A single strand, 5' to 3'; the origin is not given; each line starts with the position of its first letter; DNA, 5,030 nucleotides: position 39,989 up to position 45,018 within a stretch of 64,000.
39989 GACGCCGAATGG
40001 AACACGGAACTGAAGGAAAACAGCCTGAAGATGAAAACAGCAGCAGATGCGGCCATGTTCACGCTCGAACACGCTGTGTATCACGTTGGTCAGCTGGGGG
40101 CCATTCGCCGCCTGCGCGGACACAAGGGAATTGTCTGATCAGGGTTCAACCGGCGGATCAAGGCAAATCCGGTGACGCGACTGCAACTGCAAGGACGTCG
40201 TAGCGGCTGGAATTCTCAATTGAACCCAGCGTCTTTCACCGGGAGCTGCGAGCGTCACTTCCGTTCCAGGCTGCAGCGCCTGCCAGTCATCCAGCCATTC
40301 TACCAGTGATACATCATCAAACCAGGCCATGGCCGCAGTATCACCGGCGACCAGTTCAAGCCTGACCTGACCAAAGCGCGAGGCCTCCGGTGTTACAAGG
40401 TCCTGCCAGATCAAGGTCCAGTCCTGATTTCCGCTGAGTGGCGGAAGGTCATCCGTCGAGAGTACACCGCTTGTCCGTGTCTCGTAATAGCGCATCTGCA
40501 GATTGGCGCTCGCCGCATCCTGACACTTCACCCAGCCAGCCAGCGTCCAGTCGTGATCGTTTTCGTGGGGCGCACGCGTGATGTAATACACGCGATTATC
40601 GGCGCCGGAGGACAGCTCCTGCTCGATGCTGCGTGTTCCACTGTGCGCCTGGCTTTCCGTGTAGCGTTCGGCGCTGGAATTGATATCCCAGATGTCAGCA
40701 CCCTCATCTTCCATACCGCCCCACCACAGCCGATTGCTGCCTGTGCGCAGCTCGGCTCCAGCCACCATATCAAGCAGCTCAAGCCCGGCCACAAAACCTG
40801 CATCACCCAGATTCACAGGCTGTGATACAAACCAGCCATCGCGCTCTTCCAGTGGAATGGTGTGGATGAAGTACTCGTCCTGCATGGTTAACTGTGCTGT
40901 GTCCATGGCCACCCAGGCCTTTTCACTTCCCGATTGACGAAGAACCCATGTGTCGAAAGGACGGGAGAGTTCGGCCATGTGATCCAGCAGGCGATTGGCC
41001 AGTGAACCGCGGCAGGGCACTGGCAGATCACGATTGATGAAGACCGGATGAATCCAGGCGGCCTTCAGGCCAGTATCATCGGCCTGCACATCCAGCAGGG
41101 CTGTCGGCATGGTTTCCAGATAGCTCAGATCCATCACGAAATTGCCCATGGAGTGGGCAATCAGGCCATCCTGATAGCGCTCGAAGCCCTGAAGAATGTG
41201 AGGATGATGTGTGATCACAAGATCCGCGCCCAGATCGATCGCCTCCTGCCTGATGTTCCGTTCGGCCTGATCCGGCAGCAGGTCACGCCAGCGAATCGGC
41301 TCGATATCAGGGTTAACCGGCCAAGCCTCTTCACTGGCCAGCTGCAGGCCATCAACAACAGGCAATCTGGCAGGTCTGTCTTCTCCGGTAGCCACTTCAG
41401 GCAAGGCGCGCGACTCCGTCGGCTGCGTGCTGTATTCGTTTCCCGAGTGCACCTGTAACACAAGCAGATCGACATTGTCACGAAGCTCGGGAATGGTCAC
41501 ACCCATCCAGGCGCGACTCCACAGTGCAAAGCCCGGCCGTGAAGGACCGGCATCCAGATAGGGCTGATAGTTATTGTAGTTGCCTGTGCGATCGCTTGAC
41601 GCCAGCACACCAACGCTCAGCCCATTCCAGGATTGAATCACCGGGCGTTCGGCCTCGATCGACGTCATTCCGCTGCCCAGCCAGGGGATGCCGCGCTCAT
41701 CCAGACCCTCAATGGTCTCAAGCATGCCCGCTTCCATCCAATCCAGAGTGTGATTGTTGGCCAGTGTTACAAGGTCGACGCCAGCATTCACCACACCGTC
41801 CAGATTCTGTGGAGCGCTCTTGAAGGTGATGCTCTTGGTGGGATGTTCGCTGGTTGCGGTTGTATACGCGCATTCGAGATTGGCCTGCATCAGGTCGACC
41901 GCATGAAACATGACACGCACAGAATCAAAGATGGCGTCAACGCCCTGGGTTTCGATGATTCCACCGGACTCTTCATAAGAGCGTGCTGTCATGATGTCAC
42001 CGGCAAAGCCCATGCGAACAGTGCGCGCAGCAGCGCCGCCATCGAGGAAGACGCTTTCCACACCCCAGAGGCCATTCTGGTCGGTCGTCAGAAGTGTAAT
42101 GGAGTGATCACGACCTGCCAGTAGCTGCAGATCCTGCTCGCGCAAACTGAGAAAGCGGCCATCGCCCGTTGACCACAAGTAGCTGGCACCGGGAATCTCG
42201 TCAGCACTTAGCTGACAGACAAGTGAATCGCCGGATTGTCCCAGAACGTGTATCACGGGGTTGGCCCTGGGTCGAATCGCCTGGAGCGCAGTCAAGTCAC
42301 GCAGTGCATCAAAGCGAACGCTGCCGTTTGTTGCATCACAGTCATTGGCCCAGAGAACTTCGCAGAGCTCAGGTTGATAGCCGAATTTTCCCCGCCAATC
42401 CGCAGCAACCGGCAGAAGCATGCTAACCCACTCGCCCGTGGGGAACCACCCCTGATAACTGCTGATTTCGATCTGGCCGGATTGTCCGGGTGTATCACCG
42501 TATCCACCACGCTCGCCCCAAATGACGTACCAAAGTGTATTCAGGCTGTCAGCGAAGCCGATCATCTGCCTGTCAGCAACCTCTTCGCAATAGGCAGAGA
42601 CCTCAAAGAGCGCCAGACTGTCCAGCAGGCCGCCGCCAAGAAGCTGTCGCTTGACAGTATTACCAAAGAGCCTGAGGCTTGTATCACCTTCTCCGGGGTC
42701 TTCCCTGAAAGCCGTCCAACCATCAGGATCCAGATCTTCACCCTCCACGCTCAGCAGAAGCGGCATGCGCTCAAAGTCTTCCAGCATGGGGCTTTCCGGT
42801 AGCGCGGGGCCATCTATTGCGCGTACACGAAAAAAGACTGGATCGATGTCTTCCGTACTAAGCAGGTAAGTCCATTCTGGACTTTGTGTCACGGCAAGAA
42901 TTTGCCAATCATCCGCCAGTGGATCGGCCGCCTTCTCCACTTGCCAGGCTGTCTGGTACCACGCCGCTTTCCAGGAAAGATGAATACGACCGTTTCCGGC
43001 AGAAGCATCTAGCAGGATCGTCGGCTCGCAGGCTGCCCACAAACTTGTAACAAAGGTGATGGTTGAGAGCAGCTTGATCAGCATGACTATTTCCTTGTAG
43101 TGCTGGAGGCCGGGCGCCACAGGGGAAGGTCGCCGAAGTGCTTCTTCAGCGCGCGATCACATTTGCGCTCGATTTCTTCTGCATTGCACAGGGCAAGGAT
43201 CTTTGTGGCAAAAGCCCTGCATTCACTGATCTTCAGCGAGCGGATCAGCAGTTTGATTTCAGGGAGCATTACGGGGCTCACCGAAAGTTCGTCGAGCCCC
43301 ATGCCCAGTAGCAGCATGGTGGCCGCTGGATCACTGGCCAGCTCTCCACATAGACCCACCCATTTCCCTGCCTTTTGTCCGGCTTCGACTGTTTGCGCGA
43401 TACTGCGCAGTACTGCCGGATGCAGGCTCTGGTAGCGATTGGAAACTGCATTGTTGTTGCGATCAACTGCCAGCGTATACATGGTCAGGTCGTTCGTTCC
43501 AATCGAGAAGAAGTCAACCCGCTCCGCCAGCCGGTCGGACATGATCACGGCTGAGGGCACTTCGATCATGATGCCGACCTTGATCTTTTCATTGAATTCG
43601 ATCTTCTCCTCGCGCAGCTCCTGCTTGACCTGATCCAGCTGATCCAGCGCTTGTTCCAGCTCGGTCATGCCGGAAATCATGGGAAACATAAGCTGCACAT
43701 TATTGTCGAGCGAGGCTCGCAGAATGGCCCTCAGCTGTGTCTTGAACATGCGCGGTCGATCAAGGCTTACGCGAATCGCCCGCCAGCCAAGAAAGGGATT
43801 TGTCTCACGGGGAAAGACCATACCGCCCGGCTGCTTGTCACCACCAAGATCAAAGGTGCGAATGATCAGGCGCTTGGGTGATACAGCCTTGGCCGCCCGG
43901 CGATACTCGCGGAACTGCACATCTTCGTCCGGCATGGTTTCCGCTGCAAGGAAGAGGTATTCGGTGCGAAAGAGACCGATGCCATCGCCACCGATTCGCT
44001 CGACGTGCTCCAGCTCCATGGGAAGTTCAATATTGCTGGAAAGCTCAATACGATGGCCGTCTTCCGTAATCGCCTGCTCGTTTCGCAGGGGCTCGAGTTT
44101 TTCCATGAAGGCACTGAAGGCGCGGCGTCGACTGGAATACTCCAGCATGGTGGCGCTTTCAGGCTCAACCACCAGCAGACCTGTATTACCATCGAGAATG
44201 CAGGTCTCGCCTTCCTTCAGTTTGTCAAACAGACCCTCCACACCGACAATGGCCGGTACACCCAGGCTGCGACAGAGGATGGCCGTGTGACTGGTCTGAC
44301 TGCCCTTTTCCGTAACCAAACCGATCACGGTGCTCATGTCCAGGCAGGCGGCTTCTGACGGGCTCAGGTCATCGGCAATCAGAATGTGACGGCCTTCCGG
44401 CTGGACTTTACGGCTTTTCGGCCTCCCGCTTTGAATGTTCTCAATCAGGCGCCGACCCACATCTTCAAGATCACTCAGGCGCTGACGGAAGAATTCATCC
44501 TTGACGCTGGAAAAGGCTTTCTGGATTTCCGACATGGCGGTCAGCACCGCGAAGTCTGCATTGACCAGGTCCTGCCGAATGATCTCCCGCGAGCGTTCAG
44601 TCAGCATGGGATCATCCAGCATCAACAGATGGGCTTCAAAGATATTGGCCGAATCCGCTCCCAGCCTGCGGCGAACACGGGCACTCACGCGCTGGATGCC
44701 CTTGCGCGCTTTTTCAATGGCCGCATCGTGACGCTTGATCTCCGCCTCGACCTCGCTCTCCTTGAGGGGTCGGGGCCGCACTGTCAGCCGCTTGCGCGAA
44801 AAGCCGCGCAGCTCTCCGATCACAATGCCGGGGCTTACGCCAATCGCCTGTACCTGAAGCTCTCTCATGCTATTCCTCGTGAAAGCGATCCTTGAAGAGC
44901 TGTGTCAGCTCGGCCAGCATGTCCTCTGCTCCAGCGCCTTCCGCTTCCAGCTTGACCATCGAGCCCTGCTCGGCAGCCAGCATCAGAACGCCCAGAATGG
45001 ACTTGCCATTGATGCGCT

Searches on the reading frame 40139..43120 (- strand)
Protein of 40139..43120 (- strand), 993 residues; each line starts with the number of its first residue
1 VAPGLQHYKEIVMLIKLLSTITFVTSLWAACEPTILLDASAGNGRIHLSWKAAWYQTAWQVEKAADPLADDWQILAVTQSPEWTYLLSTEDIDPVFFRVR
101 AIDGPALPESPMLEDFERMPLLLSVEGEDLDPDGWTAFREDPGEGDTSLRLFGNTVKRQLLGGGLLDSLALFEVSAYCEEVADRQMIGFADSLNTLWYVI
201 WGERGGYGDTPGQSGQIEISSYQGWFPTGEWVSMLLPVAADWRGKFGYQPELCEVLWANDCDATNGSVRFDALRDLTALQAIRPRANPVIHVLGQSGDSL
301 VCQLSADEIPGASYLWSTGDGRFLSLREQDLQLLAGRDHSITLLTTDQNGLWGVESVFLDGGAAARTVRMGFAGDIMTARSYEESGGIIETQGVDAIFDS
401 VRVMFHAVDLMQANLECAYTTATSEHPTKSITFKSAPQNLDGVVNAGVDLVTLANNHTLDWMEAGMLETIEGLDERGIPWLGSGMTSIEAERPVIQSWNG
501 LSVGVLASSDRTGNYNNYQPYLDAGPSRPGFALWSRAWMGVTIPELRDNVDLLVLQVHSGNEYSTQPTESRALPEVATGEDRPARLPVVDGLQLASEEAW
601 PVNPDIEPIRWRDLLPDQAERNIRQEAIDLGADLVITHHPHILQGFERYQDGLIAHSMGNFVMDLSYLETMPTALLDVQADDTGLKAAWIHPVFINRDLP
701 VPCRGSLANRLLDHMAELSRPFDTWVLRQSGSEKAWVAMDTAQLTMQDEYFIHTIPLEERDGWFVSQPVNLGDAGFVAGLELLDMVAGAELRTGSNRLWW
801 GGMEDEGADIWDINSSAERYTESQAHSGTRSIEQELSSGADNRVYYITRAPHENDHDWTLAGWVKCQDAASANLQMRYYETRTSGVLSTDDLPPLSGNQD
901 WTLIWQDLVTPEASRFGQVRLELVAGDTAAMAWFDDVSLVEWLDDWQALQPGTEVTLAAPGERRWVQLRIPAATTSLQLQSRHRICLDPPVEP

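Call 54: search_protein_families(library=pfam, proteins=[window:40139-43120:-], max_evalue=0.001)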
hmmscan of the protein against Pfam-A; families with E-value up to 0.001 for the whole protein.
window:40139-43120:- (993 aa): 1 family
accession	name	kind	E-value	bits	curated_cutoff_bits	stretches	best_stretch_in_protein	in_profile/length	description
PF09587.15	PGA_cap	-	2.4e-55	188.2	27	2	371-570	3-209/255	Bacterial capsule synthesis protein PGA_cap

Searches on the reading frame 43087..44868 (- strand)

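Call 54: search_protein_families(library=pfam, proteins=[window:43087-44868:-], max_evalue=0.001)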
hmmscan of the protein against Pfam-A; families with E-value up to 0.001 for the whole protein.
window:43087-44868:- (593 aa): 3 families
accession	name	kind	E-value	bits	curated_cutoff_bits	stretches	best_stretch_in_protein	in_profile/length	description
PF02896.24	PEP-utilizers_C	-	3.7e-108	361.6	22.8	1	258-545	4-291/293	PEP-utilising enzyme, PEP-binding domain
PF05524.18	PEP-utilisers_N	-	2.4e-28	99.1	24.4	1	8-130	2-121/121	PEP-utilising enzyme, N-terminal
PF00391.29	PEP-utilizers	-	7.5e-23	80.4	23.1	1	160-230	4-72/72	PEP-utilising enzyme, mobile domain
